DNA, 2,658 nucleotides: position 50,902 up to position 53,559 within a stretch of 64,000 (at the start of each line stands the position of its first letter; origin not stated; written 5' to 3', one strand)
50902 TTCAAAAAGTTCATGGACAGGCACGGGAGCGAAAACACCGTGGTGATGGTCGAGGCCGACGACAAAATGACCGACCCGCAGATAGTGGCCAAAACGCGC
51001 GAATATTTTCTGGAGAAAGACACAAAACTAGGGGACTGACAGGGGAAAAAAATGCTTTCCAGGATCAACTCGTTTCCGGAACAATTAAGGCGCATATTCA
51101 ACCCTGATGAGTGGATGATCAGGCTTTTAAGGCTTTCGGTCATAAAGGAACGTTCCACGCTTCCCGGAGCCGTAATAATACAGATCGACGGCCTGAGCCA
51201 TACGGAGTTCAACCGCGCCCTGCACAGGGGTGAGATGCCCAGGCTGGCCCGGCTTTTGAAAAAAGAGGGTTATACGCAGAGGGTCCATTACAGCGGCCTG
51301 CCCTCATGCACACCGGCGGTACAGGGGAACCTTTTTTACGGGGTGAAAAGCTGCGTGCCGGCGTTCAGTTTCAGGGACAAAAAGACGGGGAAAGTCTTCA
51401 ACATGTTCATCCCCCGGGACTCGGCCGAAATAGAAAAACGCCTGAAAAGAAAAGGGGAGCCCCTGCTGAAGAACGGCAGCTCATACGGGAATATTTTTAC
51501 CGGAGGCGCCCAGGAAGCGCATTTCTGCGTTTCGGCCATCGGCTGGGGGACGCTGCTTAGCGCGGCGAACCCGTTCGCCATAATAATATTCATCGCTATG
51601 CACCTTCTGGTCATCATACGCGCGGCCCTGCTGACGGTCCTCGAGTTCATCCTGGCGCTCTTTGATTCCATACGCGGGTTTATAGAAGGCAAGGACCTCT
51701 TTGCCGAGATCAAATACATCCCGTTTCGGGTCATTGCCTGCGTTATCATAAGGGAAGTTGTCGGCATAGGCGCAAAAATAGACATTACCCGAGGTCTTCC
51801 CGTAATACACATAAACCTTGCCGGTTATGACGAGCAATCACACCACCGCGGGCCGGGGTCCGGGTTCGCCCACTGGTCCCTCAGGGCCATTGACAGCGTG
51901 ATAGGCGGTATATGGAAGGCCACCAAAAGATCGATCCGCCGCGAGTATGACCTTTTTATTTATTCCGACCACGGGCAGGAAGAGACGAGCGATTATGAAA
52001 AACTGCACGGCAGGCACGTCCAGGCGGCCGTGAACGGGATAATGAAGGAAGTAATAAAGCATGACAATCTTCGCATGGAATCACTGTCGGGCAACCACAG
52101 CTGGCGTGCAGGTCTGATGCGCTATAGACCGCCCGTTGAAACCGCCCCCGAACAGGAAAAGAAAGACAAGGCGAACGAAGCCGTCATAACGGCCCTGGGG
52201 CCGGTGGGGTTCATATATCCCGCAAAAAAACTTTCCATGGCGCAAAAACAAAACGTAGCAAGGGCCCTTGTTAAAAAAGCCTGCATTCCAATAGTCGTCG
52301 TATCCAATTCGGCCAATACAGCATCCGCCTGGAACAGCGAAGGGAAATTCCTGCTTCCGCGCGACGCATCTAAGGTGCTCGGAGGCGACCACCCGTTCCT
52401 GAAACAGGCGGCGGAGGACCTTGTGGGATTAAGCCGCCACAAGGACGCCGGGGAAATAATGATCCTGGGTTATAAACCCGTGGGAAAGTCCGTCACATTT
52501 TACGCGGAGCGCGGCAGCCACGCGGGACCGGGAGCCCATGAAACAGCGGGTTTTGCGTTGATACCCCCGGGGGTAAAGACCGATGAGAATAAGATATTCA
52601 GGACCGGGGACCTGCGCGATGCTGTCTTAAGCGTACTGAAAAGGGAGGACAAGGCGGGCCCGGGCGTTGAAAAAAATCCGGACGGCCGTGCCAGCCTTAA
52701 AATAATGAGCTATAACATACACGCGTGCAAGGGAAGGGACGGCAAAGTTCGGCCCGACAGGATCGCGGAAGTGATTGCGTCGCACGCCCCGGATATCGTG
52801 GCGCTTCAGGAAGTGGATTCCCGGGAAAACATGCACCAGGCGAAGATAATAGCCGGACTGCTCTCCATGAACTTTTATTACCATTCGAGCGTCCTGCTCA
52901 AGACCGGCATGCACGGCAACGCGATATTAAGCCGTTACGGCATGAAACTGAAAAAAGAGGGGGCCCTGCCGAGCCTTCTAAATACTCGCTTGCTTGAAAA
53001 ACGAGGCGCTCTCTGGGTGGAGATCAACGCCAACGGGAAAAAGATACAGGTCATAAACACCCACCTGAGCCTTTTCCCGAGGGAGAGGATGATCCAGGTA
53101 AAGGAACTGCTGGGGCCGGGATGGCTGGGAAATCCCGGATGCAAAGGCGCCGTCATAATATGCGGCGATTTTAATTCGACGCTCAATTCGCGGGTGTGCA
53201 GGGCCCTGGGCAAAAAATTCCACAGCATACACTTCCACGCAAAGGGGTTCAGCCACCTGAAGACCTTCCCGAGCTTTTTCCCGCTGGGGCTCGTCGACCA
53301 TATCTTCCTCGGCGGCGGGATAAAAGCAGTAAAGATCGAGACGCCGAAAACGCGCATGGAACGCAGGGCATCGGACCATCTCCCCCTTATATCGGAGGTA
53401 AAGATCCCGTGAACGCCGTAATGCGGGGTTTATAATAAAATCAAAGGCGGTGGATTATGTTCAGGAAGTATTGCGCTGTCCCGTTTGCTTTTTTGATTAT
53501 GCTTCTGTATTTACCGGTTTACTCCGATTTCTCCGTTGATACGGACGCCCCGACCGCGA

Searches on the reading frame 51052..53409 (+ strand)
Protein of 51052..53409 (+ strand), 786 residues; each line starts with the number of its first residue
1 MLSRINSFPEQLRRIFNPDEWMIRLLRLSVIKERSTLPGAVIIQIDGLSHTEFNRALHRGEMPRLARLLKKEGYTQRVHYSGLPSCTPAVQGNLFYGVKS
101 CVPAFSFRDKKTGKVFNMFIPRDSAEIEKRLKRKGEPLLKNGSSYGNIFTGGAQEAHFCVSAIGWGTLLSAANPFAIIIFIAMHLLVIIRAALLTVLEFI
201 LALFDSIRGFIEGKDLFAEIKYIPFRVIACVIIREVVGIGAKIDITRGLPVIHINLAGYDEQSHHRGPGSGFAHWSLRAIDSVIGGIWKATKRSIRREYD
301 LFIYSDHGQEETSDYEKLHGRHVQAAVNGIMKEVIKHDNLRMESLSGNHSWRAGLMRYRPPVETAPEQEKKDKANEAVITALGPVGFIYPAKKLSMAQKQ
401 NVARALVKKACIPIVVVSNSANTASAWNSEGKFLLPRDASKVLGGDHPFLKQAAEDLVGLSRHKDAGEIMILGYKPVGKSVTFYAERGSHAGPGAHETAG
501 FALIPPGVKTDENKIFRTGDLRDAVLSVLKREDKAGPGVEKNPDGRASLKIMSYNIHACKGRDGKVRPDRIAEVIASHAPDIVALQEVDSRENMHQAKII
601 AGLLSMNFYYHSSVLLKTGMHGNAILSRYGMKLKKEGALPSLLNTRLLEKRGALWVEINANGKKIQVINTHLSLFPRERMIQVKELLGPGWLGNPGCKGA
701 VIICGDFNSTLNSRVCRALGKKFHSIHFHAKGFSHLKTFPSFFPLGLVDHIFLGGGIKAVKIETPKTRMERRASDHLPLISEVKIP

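Call 85: search_protein_families(library=pfam, proteins=[window:51052-53409:+], max_evalue=0.000001)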
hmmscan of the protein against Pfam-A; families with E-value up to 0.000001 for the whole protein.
window:51052-53409:+ (786 aa): 2 families
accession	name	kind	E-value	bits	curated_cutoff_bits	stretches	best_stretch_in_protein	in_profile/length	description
PF03372.29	Exo_endo_phos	-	7e-20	72.1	24.5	1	552-776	1-225/225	Endonuclease/Exonuclease/phosphatase family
PF01663.27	Phosphodiest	-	2.6e-11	44.2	23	1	252-319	163-231/342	Type I phosphodiesterase / nucleotide pyrophosphatase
